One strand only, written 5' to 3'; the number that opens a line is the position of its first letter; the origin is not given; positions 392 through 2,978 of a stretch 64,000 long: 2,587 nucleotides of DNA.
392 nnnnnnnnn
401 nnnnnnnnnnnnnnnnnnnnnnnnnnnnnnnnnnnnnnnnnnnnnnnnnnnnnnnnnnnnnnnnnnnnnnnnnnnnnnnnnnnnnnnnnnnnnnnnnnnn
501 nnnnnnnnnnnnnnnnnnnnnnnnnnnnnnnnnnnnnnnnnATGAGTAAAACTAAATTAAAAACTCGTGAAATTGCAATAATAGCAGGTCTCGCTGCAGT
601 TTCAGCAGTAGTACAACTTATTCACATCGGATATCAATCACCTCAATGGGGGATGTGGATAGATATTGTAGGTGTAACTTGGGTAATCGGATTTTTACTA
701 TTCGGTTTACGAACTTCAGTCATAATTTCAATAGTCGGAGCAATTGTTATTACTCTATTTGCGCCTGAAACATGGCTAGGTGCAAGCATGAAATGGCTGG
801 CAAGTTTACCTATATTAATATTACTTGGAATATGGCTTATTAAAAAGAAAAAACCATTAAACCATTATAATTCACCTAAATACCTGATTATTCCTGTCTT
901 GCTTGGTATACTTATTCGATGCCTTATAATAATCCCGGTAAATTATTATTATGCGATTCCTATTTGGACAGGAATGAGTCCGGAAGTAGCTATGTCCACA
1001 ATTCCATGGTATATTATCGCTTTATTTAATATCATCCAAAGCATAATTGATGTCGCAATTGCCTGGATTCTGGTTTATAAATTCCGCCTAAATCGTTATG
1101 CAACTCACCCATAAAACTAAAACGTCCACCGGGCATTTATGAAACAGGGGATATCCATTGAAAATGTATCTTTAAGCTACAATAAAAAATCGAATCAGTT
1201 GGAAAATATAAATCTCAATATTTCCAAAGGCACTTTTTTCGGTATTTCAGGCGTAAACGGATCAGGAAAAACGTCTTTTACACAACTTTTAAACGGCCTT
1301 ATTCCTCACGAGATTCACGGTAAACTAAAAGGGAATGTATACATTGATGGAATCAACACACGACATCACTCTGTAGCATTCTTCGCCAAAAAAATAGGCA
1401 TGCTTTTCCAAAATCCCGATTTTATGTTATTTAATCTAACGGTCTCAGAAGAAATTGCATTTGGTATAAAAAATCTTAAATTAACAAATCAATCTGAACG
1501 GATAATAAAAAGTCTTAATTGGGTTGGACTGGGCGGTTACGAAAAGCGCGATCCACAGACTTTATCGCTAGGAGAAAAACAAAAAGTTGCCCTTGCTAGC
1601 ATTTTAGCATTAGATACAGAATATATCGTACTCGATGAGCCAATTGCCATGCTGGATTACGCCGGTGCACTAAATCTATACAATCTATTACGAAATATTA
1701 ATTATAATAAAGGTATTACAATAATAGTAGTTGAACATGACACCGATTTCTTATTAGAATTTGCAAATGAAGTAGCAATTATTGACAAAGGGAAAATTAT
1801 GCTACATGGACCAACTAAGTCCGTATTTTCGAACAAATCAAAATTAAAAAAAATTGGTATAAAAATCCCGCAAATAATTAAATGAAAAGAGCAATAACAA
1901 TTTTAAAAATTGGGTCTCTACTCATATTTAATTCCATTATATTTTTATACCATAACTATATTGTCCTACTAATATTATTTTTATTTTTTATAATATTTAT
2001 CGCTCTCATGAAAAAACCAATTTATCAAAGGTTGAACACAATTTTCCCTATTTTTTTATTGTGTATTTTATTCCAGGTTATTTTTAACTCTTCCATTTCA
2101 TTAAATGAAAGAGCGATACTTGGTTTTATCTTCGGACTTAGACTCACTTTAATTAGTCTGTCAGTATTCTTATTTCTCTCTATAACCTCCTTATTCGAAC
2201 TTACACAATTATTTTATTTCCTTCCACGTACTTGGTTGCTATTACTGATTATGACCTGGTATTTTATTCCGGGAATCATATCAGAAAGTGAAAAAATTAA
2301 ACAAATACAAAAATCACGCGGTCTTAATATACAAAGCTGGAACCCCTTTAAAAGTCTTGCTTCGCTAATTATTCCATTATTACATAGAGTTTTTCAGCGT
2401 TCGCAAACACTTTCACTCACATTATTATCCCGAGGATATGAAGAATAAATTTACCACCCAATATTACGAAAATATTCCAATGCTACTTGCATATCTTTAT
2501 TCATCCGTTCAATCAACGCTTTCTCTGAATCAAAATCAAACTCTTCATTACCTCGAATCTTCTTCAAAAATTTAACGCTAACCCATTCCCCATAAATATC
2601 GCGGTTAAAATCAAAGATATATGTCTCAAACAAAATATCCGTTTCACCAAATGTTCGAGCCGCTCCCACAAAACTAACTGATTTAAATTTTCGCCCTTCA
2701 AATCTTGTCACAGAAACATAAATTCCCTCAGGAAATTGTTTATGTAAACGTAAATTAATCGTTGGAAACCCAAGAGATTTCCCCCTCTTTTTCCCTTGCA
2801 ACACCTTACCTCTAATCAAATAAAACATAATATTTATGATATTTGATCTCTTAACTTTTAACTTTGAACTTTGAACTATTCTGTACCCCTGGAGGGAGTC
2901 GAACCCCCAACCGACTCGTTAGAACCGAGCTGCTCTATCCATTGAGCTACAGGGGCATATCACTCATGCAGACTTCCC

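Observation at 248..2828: FMN-riboswitch-like leader with dual terminator/SD-sequestering hairpin in front of a RibU-type ECF transporter, next to a monofunctional riboflavin kinase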

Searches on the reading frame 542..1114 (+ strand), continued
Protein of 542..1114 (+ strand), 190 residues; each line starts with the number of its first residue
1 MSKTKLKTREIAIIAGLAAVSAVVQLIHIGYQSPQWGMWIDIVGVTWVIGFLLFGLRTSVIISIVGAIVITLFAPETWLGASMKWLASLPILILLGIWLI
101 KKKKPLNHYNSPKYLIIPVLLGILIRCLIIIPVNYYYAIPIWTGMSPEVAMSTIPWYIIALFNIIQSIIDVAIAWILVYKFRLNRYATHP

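Call 23: search_solved_structures(query=A1, max_evalue=10, show_alignments=1)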
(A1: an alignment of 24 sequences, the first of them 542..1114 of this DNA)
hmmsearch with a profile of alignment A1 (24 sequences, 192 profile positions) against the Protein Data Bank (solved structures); distinct sequences matched with E-value up to 10: 1.
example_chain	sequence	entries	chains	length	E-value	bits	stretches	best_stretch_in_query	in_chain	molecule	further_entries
3p5n_A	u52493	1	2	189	4.1e-07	33.3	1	9-182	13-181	Riboflavin uptake protein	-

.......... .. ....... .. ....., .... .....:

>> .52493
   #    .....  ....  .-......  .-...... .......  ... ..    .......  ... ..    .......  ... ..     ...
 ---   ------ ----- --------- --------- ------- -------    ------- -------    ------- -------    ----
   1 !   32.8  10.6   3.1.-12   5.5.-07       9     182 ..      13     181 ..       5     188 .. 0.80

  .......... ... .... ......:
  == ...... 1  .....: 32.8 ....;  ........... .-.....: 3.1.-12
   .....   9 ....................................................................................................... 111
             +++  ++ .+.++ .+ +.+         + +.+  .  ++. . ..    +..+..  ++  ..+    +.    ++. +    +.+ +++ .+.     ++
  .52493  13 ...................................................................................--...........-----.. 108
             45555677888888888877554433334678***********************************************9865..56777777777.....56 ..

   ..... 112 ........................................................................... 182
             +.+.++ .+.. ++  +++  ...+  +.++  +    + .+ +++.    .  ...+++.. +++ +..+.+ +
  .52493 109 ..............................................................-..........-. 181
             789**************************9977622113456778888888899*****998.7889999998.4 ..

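Call 49: find_encoding_contigs(protein=window:542-1114:+, flank=10000, max_places=2)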
Protein window:542-1114:+ (190 aa): no gene with exactly this product is on record in the collection.

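Call 50: find_encoding_contigs(protein=P0001, flank=10000, max_places=2)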
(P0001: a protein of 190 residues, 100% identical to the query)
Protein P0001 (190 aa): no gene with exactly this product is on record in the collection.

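Call 60: search_protein_families(library=ncbifam, alignment_id=A1, max_evalue=0.01)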
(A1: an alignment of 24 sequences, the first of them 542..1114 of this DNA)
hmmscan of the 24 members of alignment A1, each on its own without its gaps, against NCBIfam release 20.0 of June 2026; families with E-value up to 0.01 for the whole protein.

A. member 1, window:542-1114:+ (190 aa): 0 families

B. families by the number of members that match (of 24 scanned): 3 families
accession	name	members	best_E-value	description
NF046054.1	memb_MPN527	12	4.5e-06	MPN527 family putative ECF transporter permease subunit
NF006250.0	PRK08388.1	1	0.00013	putative monovalent cation/H+ antiporter subunit C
TIGR04518.1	ECF_S_folT_fam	1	0.0024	folate family ECF transporter S component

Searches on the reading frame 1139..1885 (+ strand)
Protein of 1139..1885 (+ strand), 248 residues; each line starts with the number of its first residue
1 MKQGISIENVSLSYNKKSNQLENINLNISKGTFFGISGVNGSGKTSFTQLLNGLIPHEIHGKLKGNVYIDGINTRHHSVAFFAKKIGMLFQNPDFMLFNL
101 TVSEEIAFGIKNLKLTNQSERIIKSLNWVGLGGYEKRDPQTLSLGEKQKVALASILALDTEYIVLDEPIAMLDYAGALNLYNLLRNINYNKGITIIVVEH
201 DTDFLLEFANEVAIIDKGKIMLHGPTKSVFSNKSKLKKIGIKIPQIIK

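Call 5: search_protein_families(library=pfam, proteins=[window:1139-1885:+], max_evalue=0.1)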
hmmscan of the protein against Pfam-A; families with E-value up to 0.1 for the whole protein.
window:1139-1885:+ (248 aa): 5 families
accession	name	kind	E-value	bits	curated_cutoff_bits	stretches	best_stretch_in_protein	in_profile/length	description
PF00005.33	ABC_tran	-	5.4e-25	89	25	1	21-170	1-137/137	ABC transporter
PF02463.25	SMC_N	-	3.4e-06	27.1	40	1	17-212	11-209/220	RecF/RecN/SMC N terminal domain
PF13304.12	AAA_21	-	4.8e-06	27.3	27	1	117-205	212-302/304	AAA domain, putative AbiEii toxin, Type IV TA system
PF13166.12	AAA_13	-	0.00031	20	36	0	37-67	22-53/713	AAA domain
PF07693.20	KAP_NTPase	-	0.068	12.9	20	1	27-73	16-48/293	KAP family P-loop domain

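Call 6: search_protein_families(library=ncbifam, proteins=[window:1139-1885:+], max_evalue=0.1)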
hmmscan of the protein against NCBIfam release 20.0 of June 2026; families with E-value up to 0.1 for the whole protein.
window:1139-1885:+ (248 aa): 193 families (the best 25 are shown)
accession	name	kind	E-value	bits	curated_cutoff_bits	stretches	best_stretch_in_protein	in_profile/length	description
TIGR04520.1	ECF_ATPase_1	equivalog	8.7e-64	215.5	315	1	5-247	1-241/269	energy-coupling factor transporter ATPase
TIGR04521.1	ECF_ATPase_2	equivalog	4.8e-60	203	330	1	5-247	1-250/279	energy-coupling factor transporter ATPase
NF010158.0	PRK13637.1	equivalog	8.7e-52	176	390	1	5-247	3-250/287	energy-coupling factor transporter ATPase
NF010156.0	PRK13635.1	equivalog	8.7e-50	169.4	392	1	2-247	3-245/279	energy-coupling factor ABC transporter ATP-binding protein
NF010155.0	PRK13634.1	equivalog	3.4e-44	151.3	413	1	5-248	3-252/290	energy-coupling factor ABC transporter ATP-binding protein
NF010167.0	PRK13648.1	subfamily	6.8e-43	147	241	1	5-248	8-248/269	energy-coupling factor transporter ATPase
NF010157.0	PRK13636.1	equivalog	1.8e-42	145.5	463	1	5-246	6-246/285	cobalt transporter ATP-binding subunit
NF010171.0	PRK13652.1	equivalog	2.4e-42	144.9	476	1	7-247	6-243/277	cobalt transporter ATP-binding subunit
TIGR01166.1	cbiO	subfamily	2.9e-39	134.5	211.8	1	14-204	1-189/190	cobalt ABC transporter, ATP-binding protein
NF010170.0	PRK13651.1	equivalog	3.4e-39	134.6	432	2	79-246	100-269/308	cobalt transporter ATP-binding subunit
NF010166.0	PRK13646.1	equivalog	1.2e-38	133.1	458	1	5-248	3-252/286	energy-coupling factor transporter ATPase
NF010068.0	PRK13548.1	equivalog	2.5e-36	125.1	261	1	4-233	5-234/261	heme ABC transporter ATP-binding protein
NF010153.0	PRK13631.1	equivalog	1.2e-34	119.8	463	1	6-248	23-282/320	cobalt transporter ATP-binding subunit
TIGR02673.1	FtsE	equivalog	1.2e-34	119.8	264.85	1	5-219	2-214/214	cell division ATP-binding protein FtsE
TIGR03265.1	PhnT2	equivalog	1.9e-34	119.4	457.7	1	3-232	3-225/353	putative 2-aminoethylphosphonate ABC transporter ATP-binding protein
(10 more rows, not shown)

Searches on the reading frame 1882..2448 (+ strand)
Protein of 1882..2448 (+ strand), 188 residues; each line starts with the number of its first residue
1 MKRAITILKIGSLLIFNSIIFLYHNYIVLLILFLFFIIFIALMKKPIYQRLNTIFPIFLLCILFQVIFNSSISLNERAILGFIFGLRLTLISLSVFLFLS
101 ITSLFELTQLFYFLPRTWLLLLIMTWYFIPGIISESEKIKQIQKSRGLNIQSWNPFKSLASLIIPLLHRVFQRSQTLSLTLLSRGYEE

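Call 5: search_protein_families(library=pfam, proteins=[window:1882-2448:+], max_evalue=0.1)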
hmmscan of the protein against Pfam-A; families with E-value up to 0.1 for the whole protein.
window:1882-2448:+ (188 aa): 1 family
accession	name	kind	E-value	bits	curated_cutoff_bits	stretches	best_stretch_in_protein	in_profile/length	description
PF02361.21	CbiQ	-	1.4e-16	61.2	25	1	12-187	16-209/216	Cobalt transport protein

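Call 6: search_protein_families(library=ncbifam, proteins=[window:1882-2448:+], max_evalue=0.1)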
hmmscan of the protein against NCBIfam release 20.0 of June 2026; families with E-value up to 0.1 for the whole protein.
window:1882-2448:+ (188 aa): 2 families
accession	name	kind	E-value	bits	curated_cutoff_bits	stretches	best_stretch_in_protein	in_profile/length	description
TIGR02454.1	ECF_T_CbiQ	equivalog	8.1e-10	38.8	111.8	1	9-184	6-200/200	cobalt ECF transporter T component CbiQ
NF012029.0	PRK15485.1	equivalog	2.7e-05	24.3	303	1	91-182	123-215/225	energy-coupling factor ABC transporter transmembrane protein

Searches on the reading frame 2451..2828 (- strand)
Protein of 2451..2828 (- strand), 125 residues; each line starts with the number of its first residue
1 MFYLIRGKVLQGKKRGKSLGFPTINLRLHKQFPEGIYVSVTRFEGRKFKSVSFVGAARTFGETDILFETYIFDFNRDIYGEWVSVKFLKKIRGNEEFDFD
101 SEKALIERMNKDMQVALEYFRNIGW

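Call 5: search_protein_families(library=pfam, proteins=[window:2451-2828:-], max_evalue=0.1)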
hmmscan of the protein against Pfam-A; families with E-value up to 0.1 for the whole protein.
window:2451-2828:- (125 aa): 1 family
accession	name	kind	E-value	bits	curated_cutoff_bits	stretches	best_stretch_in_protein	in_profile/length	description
PF01687.23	Flavokinase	-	8.1e-32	110.5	19.6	1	3-120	5-124/124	Riboflavin kinase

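Call 6: search_protein_families(library=ncbifam, proteins=[window:2451-2828:-], max_evalue=0.1)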
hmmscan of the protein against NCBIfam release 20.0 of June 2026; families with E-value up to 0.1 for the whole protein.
window:2451-2828:- (125 aa): 7 families
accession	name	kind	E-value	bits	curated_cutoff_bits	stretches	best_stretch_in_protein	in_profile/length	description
NF004162.0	PRK05627.1-5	equivalog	2.9e-29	102.5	241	1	3-121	182-300/304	bifunctional riboflavin kinase/FAD synthetase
TIGR00083.1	ribF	equivalog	3.4e-26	92.3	184.35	1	3-121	169-290/290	riboflavin biosynthesis protein RibF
NF004158.0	PRK05627.1-1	equivalog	1.9e-25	89.8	396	1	5-119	188-303/304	bifunctional riboflavin kinase/FAD synthetase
NF004159.0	PRK05627.1-2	equivalog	3e-25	89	306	1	3-122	188-309/326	bifunctional riboflavin kinase/FAD synthetase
NF004160.0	PRK05627.1-3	equivalog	4.8e-23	81.3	295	1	3-118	192-317/325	bifunctional riboflavin kinase/FAD synthetase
NF004161.0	PRK05627.1-4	equivalog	1.1e-22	80.5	461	1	2-122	189-313/324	bifunctional riboflavin kinase/FAD synthetase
NF004163.0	PRK05627.1-6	equivalog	5e-22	78.4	315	1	3-122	189-309/313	bifunctional riboflavin kinase/FAD synthetase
